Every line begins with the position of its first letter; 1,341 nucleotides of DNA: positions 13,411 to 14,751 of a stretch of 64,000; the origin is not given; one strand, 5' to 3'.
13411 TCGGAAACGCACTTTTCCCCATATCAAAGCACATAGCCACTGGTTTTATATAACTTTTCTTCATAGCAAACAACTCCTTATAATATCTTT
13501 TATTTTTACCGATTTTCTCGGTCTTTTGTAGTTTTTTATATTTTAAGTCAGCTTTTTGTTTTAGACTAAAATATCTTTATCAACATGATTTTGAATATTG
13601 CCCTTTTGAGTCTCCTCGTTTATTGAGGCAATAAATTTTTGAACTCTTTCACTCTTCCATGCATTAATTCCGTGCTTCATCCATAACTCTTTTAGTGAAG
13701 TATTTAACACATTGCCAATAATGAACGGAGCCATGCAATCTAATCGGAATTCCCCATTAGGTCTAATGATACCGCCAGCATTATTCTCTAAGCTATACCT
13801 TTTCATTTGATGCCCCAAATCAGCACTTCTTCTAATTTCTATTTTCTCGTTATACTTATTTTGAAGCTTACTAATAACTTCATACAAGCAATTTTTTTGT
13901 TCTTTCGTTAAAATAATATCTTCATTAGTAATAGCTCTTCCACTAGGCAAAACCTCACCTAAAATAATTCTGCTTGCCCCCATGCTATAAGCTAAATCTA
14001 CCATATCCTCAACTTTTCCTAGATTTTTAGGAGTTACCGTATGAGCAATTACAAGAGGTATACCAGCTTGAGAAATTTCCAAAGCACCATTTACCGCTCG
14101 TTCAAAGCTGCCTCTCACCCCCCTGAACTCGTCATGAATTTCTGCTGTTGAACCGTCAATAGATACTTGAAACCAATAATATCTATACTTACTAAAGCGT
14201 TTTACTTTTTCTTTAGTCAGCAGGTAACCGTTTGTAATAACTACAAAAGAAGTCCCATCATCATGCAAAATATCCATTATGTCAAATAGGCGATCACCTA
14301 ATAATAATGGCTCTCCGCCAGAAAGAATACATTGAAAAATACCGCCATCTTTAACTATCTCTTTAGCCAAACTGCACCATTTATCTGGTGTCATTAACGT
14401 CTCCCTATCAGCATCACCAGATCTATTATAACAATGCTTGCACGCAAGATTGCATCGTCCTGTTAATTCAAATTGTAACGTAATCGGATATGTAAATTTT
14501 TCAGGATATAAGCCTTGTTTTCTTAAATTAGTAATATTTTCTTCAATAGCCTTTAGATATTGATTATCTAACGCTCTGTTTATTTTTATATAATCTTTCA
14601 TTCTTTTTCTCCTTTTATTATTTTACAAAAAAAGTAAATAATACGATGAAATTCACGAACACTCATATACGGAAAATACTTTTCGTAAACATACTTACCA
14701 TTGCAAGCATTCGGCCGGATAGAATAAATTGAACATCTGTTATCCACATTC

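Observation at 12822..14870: Compact RiPP-like module: two paralogous Gly/Ala-rich small peptides flanking a PqqD-like RRE, with a radical SAM enzyme and a YkgJ Cys-cluster protein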

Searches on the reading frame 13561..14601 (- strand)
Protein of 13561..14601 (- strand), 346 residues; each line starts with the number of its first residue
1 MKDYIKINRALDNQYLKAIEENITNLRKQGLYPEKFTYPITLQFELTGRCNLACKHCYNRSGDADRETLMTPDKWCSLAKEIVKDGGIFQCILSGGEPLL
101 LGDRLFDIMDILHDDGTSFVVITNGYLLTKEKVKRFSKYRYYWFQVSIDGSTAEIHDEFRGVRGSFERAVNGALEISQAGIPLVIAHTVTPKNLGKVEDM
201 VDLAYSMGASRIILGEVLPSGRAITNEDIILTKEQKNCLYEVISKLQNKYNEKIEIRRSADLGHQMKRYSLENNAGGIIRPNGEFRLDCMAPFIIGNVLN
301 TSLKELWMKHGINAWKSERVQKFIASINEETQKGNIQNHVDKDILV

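Call 3: search_protein_families(library=pfam, proteins=[window:13561-14601:-], max_evalue=0.1)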
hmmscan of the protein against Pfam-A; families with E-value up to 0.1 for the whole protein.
window:13561-14601:- (346 aa): 3 families
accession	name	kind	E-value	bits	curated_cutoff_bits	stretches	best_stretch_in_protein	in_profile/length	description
PF04055.27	Radical_SAM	-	9e-26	91.5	29.5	1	45-204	2-166/166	Radical SAM superfamily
PF13353.11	Fer4_12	-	4.3e-07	30.7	22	1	49-153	14-118/137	4Fe-4S single cluster domain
PF13186.11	SPASM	-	0.079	13.7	21.5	1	279-316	10-52/67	Iron-sulfur cluster-binding domain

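Call 4: search_protein_families(library=ncbifam, proteins=[window:13561-14601:-], max_evalue=0.1)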
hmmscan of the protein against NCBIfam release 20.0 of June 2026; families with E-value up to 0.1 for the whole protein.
window:13561-14601:- (346 aa): 83 families (the best 25 are shown)
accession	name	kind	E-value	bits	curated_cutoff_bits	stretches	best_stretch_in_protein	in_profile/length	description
TIGR04545.1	rSAM_ahbD_hemeb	equivalog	5e-35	121.5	500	1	43-240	3-199/339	heme b synthase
TIGR04055.1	rSAM_NirJ2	equivalog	9e-34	117.4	500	1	44-312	4-278/326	putative heme d1 biosynthesis radical SAM protein NirJ2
TIGR04303.1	GeoRSP_rSAM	equivalog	3.5e-31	109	400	1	39-312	4-280/325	GeoRSP system radical SAM/SPASM protein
TIGR03962.1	mycofact_rSAM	equivalog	9.1e-31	107.3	265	1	37-250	9-219/339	mycofactocin radical SAM maturase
TIGR04051.1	rSAM_NirJ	equivalog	2.5e-30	105.7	515.45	1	44-248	6-208/354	heme d1 biosynthesis radical SAM protein NirJ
TIGR02109.1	PQQ_syn_pqqE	equivalog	3.6e-30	105.1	381.35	1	35-310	2-283/358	pyrroloquinoline quinone biosynthesis protein PqqE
TIGR04403.1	rSAM_skfB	equivalog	2.6e-29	102.2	300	1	38-257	102-316/402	sporulation killing factor system radical SAM maturase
TIGR04251.1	SCM_rSAM_ScmF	equivalog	5e-29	101.8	400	1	41-223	5-188/353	SynChlorMet cassette radical SAM/SPASM protein ScmF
TIGR04053.2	TIGR04053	equivalog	5e-28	98.4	395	1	39-254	7-221/366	TIGR04053 family radical SAM/SPASM domain-containing protein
TIGR04347.1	pseudo_SAM_Halo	equivalog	4.7e-27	95.3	525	1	43-248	41-243/390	TIGR04347 family pseudo-SAM/SPASM protein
TIGR04546.1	rSAM_ahbC_deAc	equivalog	4.5e-26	91.5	650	1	44-251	43-248/390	12,18-didecarboxysiroheme deacetylase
NF050035.1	rSAM_WgK_link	exception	1.2e-25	90.3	650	1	36-255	5-221/367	radical SAM/SPASM peptide maturase WgkB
TIGR04250.1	SCM_rSAM_ScmE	equivalog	1.2e-25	90.2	400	1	40-254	3-217/358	SynChlorMet cassette radical SAM/SPASM protein ScmE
TIGR04054.1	rSAM_NirJ1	equivalog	6.8e-25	87.5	650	1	43-245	39-239/387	putative heme d1 biosynthesis radical SAM protein NirJ1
TIGR03961.1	rSAM_PTO1314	hypoth_equivalog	7.7e-24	84.6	306.05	1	43-212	26-186/332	PTO1314 family radical SAM protein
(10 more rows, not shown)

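Call 6: find_homologous_proteins(query=window:13561-14601:-)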
Query window:13561-14601:- (346 aa): 1631 proteins with E <= 0.001 among 4112 candidates; the best 120 are listed.
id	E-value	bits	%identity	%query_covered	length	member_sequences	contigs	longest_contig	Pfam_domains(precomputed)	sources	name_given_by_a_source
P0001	2.0e-232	788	100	100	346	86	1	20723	PF04055.28,PF13353.12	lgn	-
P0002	2.2e-184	630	77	100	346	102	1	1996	PF04055.28,PF13353.12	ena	-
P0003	3.1e-179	613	76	100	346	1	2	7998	PF04055.28,PF13353.12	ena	-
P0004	3.2e-179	613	77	100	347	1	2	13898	PF04055.28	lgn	-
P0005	8.1e-179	612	77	100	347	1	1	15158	PF04055.28,PF13353.12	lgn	-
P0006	3.9e-178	610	74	100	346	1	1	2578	PF04055.28,PF13353.12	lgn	-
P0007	1.2e-176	605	75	100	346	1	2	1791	PF04055.28,PF13353.12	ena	-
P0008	4.0e-169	580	73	100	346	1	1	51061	PF04055.28,PF13353.12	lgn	-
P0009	5.6e-169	580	73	100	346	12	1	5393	PF04055.28,PF13353.12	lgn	-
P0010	1.8e-168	578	72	99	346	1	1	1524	PF04055.28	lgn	-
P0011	2.7e-168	578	72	99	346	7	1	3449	PF04055.28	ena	-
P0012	3.7e-168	577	72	100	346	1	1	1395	PF04055.28,PF13353.12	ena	-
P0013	1.5e-166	572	72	99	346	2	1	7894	PF04055.28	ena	-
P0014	3.2e-166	571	71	99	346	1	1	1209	PF04055.28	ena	-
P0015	4.1e-166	570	71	99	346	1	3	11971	PF04055.28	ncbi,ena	-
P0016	4.9e-166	570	70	100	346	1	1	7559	PF04055.28,PF13353.12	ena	-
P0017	5.2e-166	570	69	100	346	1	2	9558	PF04055.28,PF13353.12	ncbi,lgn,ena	-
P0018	6.0e-166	570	70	100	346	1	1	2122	PF04055.28,PF13353.12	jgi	-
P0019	6.5e-166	570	71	100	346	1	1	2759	PF04055.28,PF13353.12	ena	-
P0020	9.2e-166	569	70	100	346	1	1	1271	PF04055.28,PF13353.12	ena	-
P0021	2.9e-165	568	71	99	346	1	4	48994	PF04055.28,PF13353.12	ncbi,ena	-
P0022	3.2e-165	567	70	100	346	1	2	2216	PF04055.28,PF13353.12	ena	-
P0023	1.4e-164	565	69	99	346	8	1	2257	PF04055.28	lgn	-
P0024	1.5e-164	565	71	100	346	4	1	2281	PF04055.28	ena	-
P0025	1.8e-164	565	70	99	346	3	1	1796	PF04055.28,PF13353.12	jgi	-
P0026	2.7e-164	564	70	99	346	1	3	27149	PF04055.28,PF13353.12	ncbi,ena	-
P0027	2.8e-164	564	70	100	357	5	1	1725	PF04055.28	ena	-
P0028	2.8e-164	564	70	99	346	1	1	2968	PF04055.28,PF13353.12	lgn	-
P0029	3.8e-164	564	71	99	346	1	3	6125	PF04055.28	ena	-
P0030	6.9e-164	563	69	99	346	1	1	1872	PF04055.28,PF13353.12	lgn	-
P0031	7.3e-164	563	70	99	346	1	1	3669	PF04055.28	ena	-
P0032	1.1e-163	562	69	99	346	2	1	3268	PF04055.28,PF13353.12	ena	-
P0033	1.1e-163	562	70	100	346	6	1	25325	PF04055.28,PF13353.12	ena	-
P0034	5.6e-163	560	69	100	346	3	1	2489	PF04055.28,PF13353.12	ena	-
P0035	6.8e-163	560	69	99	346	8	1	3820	PF04055.28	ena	-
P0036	9.6e-163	559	68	99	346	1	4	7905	PF04055.28,PF13353.12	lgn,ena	-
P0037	1.0e-162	559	70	99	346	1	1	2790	PF04055.28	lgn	-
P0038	1.2e-162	559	69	100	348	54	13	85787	PF04055.28,PF13353.12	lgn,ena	-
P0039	1.8e-162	558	69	99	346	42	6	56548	PF04055.28,PF13353.12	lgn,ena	-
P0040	2.0e-162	558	69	99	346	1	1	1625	PF04055.28,PF13353.12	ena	-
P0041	2.6e-162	558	70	99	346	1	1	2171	PF04055.28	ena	-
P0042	2.8e-162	558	69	100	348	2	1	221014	PF04055.28,PF13353.12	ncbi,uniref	ncbi:radical SAM protein [Selenomonas sp. KH1T6]|uniref:radical SAM protein n=1 Tax=Selenomonas sp. 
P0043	2.9e-162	558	70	99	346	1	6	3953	PF04055.28,PF13353.12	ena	-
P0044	3.0e-162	558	69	99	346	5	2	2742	PF04055.28,PF13353.12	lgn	-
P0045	3.9e-162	557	69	100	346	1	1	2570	PF04055.28,PF13353.12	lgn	-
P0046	4.1e-162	557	70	99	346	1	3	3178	PF04055.28,PF13353.12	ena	-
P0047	4.7e-162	557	69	99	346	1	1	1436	PF04055.28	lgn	-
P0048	4.8e-162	557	69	99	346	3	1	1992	PF04055.28,PF13353.12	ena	-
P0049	5.6e-162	557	69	99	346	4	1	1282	PF04055.28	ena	-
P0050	6.1e-162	557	70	99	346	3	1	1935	PF04055.28,PF13353.12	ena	-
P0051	6.2e-162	557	70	99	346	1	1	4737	PF04055.28,PF13353.12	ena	-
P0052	7.4e-162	556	69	99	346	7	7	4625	PF04055.28,PF13353.12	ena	-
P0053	8.3e-162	556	69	99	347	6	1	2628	PF04055.28,PF13353.12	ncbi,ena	-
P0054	9.5e-162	556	70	99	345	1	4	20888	PF04055.28,PF13353.12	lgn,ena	-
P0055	1.2e-161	556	68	99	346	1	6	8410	PF04055.28,PF13353.12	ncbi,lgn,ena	-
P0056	1.2e-161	556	71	99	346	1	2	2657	PF04055.28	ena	-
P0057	1.2e-161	556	71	99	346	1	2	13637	PF04055.28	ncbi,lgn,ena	-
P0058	1.6e-161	555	69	99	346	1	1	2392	PF04055.28,PF13353.12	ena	-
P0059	1.6e-161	555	70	99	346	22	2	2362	PF04055.28,PF13353.12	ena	-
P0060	1.6e-161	555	69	99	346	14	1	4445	PF04055.28,PF13353.12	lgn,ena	-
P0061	1.7e-161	555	69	99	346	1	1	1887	PF04055.28,PF13353.12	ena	-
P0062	2.0e-161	555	70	99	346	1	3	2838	PF04055.28,PF13353.12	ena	-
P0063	2.3e-161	555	69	99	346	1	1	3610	PF04055.28,PF13353.12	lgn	-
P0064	2.4e-161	555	69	99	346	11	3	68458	PF04055.28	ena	-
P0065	2.4e-161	555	69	100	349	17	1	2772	PF04055.28,PF13353.12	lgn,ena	-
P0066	2.4e-161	555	69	99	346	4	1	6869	PF04055.28,PF13353.12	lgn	-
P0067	3.8e-161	554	69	99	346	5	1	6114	PF04055.28,PF13353.12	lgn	-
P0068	5.7e-161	553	69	99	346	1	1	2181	PF04055.28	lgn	-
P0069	8.8e-161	553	68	100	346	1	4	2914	PF04055.28,PF13353.12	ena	-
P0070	9.0e-161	553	70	99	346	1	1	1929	PF04055.28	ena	-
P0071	1.5e-160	552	68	99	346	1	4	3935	PF04055.28,PF13353.12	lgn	-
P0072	1.6e-160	552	69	99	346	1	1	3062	PF04055.28,PF13353.12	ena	-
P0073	2.0e-160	552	68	99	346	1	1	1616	PF04055.28,PF13353.12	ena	-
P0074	2.1e-160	552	69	99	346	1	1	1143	PF04055.28,PF13353.12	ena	-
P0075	2.2e-160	551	69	99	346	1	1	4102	PF04055.28,PF13353.12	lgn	-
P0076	2.5e-160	551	69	99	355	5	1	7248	PF04055.28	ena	-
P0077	3.3e-160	551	68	100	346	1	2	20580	PF04055.28,PF13353.12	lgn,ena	-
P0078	3.8e-160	551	68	99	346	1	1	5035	PF04055.28,PF13353.12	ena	-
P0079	4.1e-160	551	69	99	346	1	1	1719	PF04055.28,PF13353.12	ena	-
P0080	4.3e-160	551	69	99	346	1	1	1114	PF04055.28,PF13353.12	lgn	-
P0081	5.0e-160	550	69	99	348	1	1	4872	PF04055.28,PF13353.12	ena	-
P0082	5.6e-160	550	67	100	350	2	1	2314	PF04055.28,PF13353.12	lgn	-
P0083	6.1e-160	550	69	99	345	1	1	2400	PF04055.28,PF13353.12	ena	-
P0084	6.1e-160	550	68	99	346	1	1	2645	PF04055.28,PF13353.12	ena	-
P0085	7.0e-160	550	68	99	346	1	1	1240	PF04055.28,PF13353.12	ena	-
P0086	8.3e-160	550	69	99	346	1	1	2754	PF04055.28,PF13353.12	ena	-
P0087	8.5e-160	550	69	99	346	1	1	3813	PF04055.28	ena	-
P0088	9.2e-160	549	67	100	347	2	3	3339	PF04055.28,PF13353.12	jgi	-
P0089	1.0e-159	549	69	99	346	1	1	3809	PF04055.28,PF13353.12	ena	-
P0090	1.8e-159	548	68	99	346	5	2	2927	PF04055.28,PF13353.12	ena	-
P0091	2.2e-159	548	68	99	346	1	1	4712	PF04055.28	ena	-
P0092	2.9e-159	548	68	99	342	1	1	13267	PF04055.28,PF13353.12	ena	-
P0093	2.9e-159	548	68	99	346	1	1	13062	PF04055.28,PF13353.12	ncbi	-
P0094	2.9e-159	548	68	99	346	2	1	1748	PF04055.28,PF13353.12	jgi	-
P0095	6.3e-159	547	68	100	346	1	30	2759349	PF04055.28,PF13353.12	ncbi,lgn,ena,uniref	ncbi:radical SAM/SPASM domain-containing protein [Megasphaera stantonii]|uniref:radical SAM/SPASM do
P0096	7.4e-159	546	69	99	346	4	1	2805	PF04055.28,PF13353.12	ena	-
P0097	7.5e-159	546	67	100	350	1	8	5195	PF04055.28,PF13353.12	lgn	-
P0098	9.8e-159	546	68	99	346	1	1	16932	PF04055.28,PF13353.12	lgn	-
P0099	1.0e-158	546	68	99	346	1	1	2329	PF04055.28,PF13353.12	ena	-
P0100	1.1e-158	546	69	99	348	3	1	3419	PF04055.28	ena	-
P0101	1.2e-158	546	68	100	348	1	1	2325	PF04055.28,PF13353.12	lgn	-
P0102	1.4e-158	546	68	99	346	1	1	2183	PF04055.28,PF13353.12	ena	-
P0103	1.4e-158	546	67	100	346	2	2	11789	PF04055.28,PF13353.12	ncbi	-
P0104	1.9e-158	545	68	99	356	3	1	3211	PF04055.28,PF13353.12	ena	-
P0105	2.5e-158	545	67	99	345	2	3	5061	PF04055.28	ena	-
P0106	4.0e-158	544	68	99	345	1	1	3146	PF04055.28,PF13353.12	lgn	-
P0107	6.6e-158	543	68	99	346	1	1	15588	PF04055.28,PF13353.12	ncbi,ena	-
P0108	6.6e-158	543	68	99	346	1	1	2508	PF04055.28,PF13353.12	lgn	-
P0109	7.8e-158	543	68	99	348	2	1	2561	PF04055.28,PF13353.12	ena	-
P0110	9.3e-158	543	68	99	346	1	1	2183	PF04055.28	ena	-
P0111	2.3e-157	542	67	99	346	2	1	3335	PF04055.28,PF13353.12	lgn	-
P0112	2.4e-157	541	68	99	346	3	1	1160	PF04055.28,PF13353.12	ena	-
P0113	2.4e-157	541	68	99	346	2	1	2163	PF04055.28,PF13353.12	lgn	-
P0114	2.7e-157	541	68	99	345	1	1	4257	PF04055.28,PF13353.12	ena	-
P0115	2.9e-157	541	68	99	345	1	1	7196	PF04055.28,PF13353.12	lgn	-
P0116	4.3e-157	541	67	99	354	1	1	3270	PF04055.28,PF13353.12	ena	-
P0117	4.7e-157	541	69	99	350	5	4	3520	PF04055.28,PF13353.12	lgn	-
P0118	4.8e-157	541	69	99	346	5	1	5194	PF04055.28,PF13353.12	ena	-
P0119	5.4e-157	540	68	99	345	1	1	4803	PF04055.28,PF13353.12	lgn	-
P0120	9.6e-157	540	67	99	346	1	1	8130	PF04055.28,PF13353.12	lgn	-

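Call 7: find_encoding_contigs(protein=P0095, flank=6000, max_places=3)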
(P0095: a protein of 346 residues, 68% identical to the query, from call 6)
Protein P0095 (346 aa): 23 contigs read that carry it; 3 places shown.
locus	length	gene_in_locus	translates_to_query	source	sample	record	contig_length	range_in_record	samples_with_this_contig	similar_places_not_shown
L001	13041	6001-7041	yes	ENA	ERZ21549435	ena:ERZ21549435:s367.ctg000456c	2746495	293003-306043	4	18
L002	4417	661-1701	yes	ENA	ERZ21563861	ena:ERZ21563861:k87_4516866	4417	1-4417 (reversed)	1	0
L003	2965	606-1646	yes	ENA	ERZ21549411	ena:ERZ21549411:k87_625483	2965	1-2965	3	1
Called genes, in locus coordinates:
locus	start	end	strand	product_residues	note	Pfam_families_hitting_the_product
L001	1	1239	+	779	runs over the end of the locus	PF03193:RsgA_GTPase (faint), PF13476:AAA_23 (faint), PF13555:AAA_29 (faint), PF13304:AAA_21 (faint), PF17755:UvrA_DNA-bind, PF02463:SMC_N (weak), PF00005:ABC_tran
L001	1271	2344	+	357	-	PF04055:Radical_SAM, PF13353:Fer4_12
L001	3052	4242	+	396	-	PF00872:Transposase_mut, PF10551:MULE (weak)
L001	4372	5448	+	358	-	PF13936:HTH_38, PF00665:rve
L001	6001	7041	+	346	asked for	PF13353:Fer4_12 (faint), PF04055:Radical_SAM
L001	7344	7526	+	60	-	PF05402:PqqD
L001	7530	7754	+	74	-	-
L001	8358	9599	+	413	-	PF00872:Transposase_mut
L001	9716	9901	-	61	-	-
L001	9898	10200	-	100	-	PF05973:Gp49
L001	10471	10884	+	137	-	PF04237:YjbR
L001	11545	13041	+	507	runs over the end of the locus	PF09681:Phage_rep_org_N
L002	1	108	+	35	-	?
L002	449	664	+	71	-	PF03692:CxxCxxCC (weak)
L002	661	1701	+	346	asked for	PF13353:Fer4_12 (faint), PF04055:Radical_SAM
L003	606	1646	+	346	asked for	PF13353:Fer4_12 (faint), PF04055:Radical_SAM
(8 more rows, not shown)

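Call 8: find_encoding_contigs(protein=P0042, flank=6000, max_places=2)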
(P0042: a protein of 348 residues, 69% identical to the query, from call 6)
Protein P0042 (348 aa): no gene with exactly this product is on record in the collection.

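Call 10: find_encoding_contigs(protein=P0038, flank=8000, max_places=3)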
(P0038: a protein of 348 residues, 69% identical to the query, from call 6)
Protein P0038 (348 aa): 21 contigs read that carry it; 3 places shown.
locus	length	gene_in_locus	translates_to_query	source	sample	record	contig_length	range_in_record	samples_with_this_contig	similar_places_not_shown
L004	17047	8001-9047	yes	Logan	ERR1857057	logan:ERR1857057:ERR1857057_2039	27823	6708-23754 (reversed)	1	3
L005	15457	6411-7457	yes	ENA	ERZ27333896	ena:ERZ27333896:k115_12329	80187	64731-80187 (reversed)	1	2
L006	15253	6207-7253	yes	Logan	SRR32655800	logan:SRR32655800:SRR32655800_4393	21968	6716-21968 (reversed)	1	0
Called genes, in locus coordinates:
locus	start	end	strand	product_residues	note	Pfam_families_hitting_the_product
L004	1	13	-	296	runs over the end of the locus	PF04055:Radical_SAM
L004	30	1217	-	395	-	PF00465:Fe-ADH, PF13685:Fe-ADH_2, PF25137:ADH_Fe_C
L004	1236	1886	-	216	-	PF00702:Hydrolase, PF12710:HAD (weak), PF13419:HAD_2, PF13242:Hydrolase_like (weak)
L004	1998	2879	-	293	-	PF00126:HTH_1, PF03466:LysR_substrate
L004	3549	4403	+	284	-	PF02569:Pantoate_ligase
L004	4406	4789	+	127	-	PF02261:Asp_decarbox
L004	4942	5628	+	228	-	PF02492:cobW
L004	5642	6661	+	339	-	PF02463:SMC_N (weak), PF00005:ABC_tran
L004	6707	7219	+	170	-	-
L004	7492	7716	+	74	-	PF12844:HTH_19, PF01381:HTH_3, PF13443:HTH_26 (weak)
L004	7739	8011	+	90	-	-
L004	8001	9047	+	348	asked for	PF04055:Radical_SAM, PF13353:Fer4_12 (weak)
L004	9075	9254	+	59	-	-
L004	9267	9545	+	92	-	PF05402:PqqD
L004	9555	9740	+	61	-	-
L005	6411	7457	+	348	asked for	PF04055:Radical_SAM, PF13353:Fer4_12 (weak)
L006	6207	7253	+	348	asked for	PF04055:Radical_SAM, PF13353:Fer4_12 (weak)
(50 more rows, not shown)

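Call 11: find_encoding_contigs(protein=P0064, flank=8000, max_places=2)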
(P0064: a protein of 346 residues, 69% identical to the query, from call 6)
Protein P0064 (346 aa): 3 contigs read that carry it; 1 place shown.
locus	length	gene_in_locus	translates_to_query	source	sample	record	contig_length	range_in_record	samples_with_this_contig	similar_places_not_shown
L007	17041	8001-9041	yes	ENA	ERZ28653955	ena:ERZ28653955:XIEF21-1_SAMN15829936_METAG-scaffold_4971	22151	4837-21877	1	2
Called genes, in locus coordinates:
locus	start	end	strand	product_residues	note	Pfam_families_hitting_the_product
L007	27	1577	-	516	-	PF13629:T2SS-T3SS_pil_N, PF00263:Secretin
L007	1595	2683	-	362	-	PF08666:SAF, PF16976:RcpC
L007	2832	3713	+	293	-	PF03783:CsgG, PF13036:LpoB (weak)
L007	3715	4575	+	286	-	PF03783:CsgG, PF13036:LpoB (weak), PF16538:FlgT_C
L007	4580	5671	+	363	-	-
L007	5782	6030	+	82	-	-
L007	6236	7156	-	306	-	PF01522:Polysacc_deac_1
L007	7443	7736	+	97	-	PF01381:HTH_3 (weak)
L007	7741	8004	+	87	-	PF03692:CxxCxxCC (faint)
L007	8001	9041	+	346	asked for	PF04055:Radical_SAM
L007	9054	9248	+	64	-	-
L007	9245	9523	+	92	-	PF05402:PqqD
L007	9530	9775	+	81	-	-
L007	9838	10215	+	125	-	PF06803:DUF1232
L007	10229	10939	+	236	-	PF14014:DUF4230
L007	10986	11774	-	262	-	PF14804:Jag_N, PF13083:KH_KhpA-B, PF01424:R3H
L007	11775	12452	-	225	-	PF02096:60KD_IMP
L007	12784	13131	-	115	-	PF00825:Ribonuclease_P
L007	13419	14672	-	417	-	PF01078:Mg_chelatase (faint), PF05496:RuvB_N, PF00158:Sigma54_activat (faint), PF00004:AAA, PF07728:AAA_5 (weak), PF13173:AAA_14, PF16193:AAA_assoc_2, PF12002:MgsA_C, +1 more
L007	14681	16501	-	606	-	PF10592:AIPR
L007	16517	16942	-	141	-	PF00692:dUTPase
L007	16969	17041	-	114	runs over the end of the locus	?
